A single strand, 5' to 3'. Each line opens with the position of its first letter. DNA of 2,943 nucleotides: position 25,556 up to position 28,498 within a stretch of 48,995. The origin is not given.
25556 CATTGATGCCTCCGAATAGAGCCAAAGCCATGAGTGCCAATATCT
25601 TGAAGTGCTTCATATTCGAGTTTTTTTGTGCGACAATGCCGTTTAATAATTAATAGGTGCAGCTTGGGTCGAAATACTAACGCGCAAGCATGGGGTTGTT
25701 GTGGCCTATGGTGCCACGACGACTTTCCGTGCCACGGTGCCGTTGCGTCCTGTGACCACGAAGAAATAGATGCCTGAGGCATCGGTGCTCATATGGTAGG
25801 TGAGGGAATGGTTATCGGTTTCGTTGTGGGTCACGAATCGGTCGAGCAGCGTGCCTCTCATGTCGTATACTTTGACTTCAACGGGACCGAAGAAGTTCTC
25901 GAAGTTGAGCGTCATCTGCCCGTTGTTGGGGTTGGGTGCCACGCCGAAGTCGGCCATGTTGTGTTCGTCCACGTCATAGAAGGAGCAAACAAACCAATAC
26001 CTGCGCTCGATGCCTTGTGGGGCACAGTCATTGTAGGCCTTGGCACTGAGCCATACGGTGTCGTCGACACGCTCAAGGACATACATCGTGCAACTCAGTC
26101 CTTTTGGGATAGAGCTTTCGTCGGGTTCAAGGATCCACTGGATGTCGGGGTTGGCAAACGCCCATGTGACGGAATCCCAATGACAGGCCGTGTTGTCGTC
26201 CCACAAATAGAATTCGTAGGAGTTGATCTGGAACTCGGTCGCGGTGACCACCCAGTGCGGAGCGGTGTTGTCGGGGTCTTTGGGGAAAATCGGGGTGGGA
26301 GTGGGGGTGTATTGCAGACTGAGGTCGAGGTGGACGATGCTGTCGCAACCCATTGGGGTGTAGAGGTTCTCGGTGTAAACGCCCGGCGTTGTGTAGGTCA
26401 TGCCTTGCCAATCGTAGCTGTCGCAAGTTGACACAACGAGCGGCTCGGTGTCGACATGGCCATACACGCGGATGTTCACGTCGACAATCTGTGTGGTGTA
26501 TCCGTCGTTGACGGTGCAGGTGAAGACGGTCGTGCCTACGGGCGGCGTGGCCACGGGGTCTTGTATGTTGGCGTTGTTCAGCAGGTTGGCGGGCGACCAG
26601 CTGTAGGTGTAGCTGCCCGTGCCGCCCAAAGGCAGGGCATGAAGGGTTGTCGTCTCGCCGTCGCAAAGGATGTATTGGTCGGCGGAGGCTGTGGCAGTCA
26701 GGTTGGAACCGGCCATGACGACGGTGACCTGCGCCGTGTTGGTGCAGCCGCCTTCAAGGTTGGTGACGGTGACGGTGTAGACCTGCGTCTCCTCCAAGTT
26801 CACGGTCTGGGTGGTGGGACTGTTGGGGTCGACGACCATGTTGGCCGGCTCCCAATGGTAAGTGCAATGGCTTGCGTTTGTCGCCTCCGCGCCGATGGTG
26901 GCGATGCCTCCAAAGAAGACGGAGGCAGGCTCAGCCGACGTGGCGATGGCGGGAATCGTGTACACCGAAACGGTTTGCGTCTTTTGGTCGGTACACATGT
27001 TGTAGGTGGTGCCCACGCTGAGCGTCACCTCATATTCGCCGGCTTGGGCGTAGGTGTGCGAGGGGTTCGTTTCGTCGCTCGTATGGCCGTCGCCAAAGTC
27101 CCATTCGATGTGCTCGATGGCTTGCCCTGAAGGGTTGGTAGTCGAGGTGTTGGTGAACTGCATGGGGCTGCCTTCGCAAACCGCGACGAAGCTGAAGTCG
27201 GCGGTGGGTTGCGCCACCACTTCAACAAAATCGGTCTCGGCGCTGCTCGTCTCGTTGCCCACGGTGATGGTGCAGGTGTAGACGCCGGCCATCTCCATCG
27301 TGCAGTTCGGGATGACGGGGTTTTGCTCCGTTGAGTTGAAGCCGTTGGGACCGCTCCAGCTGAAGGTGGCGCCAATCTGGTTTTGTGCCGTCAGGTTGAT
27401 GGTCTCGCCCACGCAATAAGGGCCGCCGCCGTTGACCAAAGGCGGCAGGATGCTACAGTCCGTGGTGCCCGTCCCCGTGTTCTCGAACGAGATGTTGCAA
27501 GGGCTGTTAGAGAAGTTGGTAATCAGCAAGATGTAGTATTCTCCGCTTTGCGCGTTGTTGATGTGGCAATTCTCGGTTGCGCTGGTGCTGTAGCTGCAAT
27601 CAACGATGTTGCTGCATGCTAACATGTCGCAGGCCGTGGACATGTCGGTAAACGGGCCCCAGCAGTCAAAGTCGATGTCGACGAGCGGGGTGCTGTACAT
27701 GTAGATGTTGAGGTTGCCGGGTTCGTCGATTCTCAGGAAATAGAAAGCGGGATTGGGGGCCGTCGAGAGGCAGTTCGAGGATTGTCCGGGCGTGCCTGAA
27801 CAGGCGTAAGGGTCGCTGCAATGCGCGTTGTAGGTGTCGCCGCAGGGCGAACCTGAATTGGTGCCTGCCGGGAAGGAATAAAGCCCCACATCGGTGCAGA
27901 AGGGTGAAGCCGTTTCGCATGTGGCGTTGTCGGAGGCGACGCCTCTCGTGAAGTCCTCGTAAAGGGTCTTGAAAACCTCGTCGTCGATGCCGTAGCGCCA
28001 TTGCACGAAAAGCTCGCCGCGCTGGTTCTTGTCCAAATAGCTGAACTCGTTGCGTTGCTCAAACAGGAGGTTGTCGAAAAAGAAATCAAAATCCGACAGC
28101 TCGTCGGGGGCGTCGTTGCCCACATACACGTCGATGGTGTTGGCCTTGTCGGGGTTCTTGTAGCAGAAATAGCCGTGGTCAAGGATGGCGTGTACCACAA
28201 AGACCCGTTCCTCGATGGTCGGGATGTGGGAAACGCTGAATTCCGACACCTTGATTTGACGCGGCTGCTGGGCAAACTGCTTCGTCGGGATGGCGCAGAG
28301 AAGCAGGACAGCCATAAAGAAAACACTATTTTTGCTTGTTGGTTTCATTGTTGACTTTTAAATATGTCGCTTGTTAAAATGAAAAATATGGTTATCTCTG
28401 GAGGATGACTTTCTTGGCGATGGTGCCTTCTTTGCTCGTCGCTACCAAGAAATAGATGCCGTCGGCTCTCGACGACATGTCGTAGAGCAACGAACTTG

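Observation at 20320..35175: Five co-oriented giant T9SS cargo genes in an alternating B-A-B-A-A architecture, apparently one 14.9-kb operon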

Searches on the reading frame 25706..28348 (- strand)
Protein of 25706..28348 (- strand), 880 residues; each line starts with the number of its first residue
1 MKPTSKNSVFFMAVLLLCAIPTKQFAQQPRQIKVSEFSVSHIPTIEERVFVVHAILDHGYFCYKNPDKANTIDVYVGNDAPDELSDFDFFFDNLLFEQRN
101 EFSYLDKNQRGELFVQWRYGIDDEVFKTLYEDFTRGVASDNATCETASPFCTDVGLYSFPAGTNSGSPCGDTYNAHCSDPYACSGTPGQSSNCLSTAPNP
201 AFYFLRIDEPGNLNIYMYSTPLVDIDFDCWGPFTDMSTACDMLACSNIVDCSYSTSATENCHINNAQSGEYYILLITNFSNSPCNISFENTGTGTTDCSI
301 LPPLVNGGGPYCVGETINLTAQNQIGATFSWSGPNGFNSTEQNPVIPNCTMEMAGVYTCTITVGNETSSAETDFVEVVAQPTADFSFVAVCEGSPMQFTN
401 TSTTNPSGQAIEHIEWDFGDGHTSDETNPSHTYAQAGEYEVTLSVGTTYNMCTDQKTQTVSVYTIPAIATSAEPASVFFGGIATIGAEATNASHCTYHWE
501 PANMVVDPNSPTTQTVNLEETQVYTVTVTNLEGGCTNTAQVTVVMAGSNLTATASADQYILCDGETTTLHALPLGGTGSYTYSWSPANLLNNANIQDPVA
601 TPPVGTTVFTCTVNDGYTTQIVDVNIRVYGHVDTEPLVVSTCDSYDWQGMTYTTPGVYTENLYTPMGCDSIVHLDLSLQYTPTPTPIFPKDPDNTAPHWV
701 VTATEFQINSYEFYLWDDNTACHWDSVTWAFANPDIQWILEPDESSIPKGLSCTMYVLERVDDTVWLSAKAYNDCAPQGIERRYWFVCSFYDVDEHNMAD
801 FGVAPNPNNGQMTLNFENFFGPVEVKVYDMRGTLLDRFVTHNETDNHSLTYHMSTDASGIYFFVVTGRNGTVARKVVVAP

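Call 4: search_protein_families(library=pfam, proteins=[window:25706-28348:-], max_evalue=0.01)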
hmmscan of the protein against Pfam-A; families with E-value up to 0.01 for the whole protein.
window:25706-28348:- (880 aa): 5 families
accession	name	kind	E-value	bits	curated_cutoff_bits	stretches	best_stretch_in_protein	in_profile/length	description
PF18911.6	PKD_4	-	4.8e-18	65.4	27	1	379-462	2-85/85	PKD domain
PF00801.26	PKD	-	1.1e-10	41.7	23.5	1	392-460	13-80/80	PKD domain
PF18962.6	Por_Secre_tail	-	8.5e-10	39.2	27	1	805-878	3-75/75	Secretion system C-terminal sorting domain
PF13895.12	Ig_2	-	0.0021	18.7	27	1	313-363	13-65/79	Immunoglobulin domain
PF07679.22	I-set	-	0.0022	18.5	23.7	0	514-543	61-90/90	Immunoglobulin I-set domain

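Call 11: search_protein_families(library=ncbifam, proteins=[window:25706-28348:-], max_evalue=0.01)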
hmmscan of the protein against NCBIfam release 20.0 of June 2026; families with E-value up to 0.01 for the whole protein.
window:25706-28348:- (880 aa): 1 family
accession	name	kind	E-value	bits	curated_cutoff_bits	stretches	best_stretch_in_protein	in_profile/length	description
TIGR04183.1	Por_Secre_tail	domain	5e-12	45.6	23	1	803-878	1-71/72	T9SS type A sorting domain-containing protein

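Call 25: search_solved_structures(query=A2, max_evalue=0.01)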
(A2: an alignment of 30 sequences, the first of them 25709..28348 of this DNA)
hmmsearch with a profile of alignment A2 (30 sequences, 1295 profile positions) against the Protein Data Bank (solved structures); distinct sequences matched with E-value up to 0.01: 19.
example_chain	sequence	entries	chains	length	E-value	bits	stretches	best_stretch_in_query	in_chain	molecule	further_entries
9flp_A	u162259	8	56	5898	5.2e-146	491.5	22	294-528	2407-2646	The grappling hook protein A in the bacterium Aureispira sp. CCB-QB1 | The grappling hook protein A (GhpA) in the bacterium Aureispira sp. CCB-QB1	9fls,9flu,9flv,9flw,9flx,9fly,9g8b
9lqj_A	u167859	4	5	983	2.2e-18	68.6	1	376-522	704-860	Collagenase ColH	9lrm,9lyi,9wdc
9lrk_A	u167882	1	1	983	2.2e-18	68.6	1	376-522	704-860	Collagenase ColH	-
4jrw_A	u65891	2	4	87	2e-11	45.6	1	371-442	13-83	Collagenase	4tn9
4aqo_A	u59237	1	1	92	2.5e-11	45.3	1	371-441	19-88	COLLAGENASE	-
2y72_A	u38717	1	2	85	4.4e-11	44.5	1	373-441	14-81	COLLAGENASE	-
4l9d_A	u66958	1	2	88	1.5e-10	42.8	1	381-444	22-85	Protease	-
1l0q_A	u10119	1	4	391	7.8e-10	40.4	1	339-447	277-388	Surface layer protein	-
4jgu_A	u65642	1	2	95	1.3e-09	39.6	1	378-443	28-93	ColH protein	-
4u6t_A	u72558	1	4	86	2.3e-09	38.8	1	376-436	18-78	ColH protein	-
4u7k_A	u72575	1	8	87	2.4e-09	38.8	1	376-436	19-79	ColH protein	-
2y3u_A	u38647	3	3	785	3.1e-09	38.4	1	371-599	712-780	COLLAGENASE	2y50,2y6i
6aem_A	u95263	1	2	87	1.8e-08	35.9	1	523-602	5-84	PKD domain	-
2c26_A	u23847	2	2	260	9.2e-07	30.2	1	378-479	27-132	ENDOGLUCANASE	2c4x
1e07_A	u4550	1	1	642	0.00082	20.4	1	292-369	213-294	CARCINOEMBRYONIC ANTIGEN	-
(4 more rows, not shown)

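Call 34: predict_structure(alignment_id=A2)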
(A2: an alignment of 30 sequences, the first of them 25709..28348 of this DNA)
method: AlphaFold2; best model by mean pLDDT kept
length: 880 residues; sequences in the alignment: 30
mean_pLDDT: 69.6   pTM: 0.34
mean pLDDT of the five models: 69.6, 69.2, 68.2, 64.9, 63.5
residues with pLDDT >= 90: 99; 70-90: 402; 50-70: 242; < 50: 137
segments of 3 or more residues with pLDDT < 50: 1-5, 23-27, 134-140, 154-192, 195-198, 631-688, 690-696, 791-798
pLDDT, mean of each block of 10 residues (from residue 1): 50 63 49 74 66 76 63 73 62 68 63 63 65 47 60 50 33 30 36 50 77 80 75 74 68 73 82 73 66 69 66 82 69 90 84 85 72 79 85 88 72 88 91 90 79 86 86 79 84 81 91 83 89 85 71 84 85 76 93 94 90 81 83 35 30 26 28 27 45 48 62 65 76 81 80 78 78 72 72 43 66 74 77 77 64 67 72 67
secondary structure, 60 per line:
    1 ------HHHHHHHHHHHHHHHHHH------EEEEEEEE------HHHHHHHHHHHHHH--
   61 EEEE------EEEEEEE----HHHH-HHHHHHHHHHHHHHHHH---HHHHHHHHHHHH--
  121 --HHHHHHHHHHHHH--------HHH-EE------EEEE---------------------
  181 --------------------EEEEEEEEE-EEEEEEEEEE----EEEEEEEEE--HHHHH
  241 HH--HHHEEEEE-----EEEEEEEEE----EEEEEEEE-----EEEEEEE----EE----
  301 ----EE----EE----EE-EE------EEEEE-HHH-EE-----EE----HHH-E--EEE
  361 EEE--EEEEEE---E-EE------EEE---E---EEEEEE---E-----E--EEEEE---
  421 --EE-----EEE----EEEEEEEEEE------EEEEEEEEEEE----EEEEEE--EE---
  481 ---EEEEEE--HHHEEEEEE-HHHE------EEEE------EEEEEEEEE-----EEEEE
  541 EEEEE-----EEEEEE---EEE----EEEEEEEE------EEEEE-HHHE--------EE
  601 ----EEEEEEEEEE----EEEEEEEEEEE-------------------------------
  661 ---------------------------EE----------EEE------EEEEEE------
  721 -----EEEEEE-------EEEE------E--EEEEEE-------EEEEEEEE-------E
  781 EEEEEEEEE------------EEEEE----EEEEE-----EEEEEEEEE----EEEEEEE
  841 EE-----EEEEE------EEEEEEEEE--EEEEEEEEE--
elements in order (helices of 4 or more, strands of 3 or more residues): H7-24 E31-38 H45-58 E61-64 E71-77 H82-85 H87-103 H107-118 H123-135 E156-159 E201-209 E211-220 E225-233 H236-242 E248-252 E258-266 E271-278 E284-290 E328-332 E358-363 E366-371 E385-387 E395-400 E413-417 E430-432 E437-446 E453-463 E468-473 E484-489 E495-500 E512-515 E522-530 E536-545 E551-556 E560-562 E567-574 E581-585 E605-614 E619-629 E700-702 E709-714 E726-731 E739-742 E752-757 E765-772 E780-789 E802-806 E811-815 E821-829 E834-842 E848-852 E859-867 E870-878

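Call 38: fold_search(model_id=the predicted structure, library=pdb)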
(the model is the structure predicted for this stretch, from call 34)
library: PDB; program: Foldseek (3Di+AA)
matches with E <= 10: 1877; with E <= 0.001: 486
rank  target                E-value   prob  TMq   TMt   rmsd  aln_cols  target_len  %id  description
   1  9flw_A                1.1e-22  1.00  0.22  0.33  49.9       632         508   16  CryoEM structure of the fragment-6 (3571-4078) in the grappling hook protein A (GhpA) in the bacterium Aureispira sp.  (released 2024-10-16)
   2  9flp_A                2.2e-22  1.00  0.24  0.24  53.6       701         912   16  CryoEM structure of the neck (1403-2314) in the grappling hook protein A (GhpA) in the bacterium Aureispira sp. CCB-QB (released 2024-10-16)
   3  9fly_A                3.4e-22  1.00  0.23  0.23  69.4       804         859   15  CryoEM structure of the base (4151-5009) in the grappling hook protein A (GhpA) in the bacterium Aureispira sp. CCB-QB (released 2024-10-16)
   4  9flu_A                8.2e-19  1.00  0.24  0.53   8.9       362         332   24  CryoEM structure of the fragment-1 (3402-3733) in the grappling hook protein A (GhpA) in the bacterium Aureispira sp.  (released 2024-10-16)
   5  9g8b_A                1.0e-18  1.00  0.24  0.54   8.6       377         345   20  CryoEM structure of the fragment-2 (2892-3236) in the grappling hook protein A (GhpA) in the bacterium Aureispira sp.  (released 2024-10-16)
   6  9flv_A                1.0e-17  1.00  0.24  0.46  34.6       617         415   15  CryoEM structure of the fragment-5 (2393-2807) in the grappling hook protein A (GhpA) in the bacterium Aureispira sp.  (released 2024-10-16)
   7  9flx_A                1.3e-17  1.00  0.24  0.53   9.7       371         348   20  CryoEM structure of the fragment-4 (4074-4421) in the grappling hook protein A (GhpA) in the bacterium Aureispira sp.  (released 2024-10-16)
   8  8k53_A                8.2e-17  1.00  0.17  0.18  33.8       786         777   11  Structure of the Dimeric Human CNTN2 Ig 1-6-FNIII 1-2 Domain in an Asymmetric State (released 2023-12-06)
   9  9ba4_A                8.6e-17  1.00  0.16  0.15  33.5       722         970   12  Full-length cross-linked Contactin 2 (CNTN2) (released 2024-07-17)
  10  9fls_A                4.5e-16  1.00  0.21  0.45  10.5       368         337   22  CryoEM structure of the fragment-3 (2061-2397) in the grappling hook protein A (GhpA) in the bacterium Aureispira sp.  (released 2024-10-16)
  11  1e07                  5.3e-16  1.00  0.23  0.30  52.3       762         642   11  Model of human carcinoembryonic antigen by homology modelling and curve-fitting to experimental solution scattering data (released 2000-07-04)
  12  8k53_B                3.4e-15  1.00  0.13  0.18  43.6       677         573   12  Structure of the Dimeric Human CNTN2 Ig 1-6-FNIII 1-2 Domain in an Asymmetric State (released 2023-12-06)
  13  8a0y_A                7.8e-15  1.00  0.12  0.16  42.7       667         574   11  Crystal structure of mouse contactin 2 immunoglobulin domains (released 2023-11-01)
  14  8k3j_A                7.8e-15  1.00  0.11  0.16  42.9       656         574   12  Structure of human CNTN2 immunoglobulin domains 1-6 homo-dimer (released 2024-07-17)
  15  7ok5_B                7.8e-15  1.00  0.12  0.17  41.6       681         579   11  Crystal structure of mouse neurofascin 155 immunoglobulin domains (released 2022-12-14)
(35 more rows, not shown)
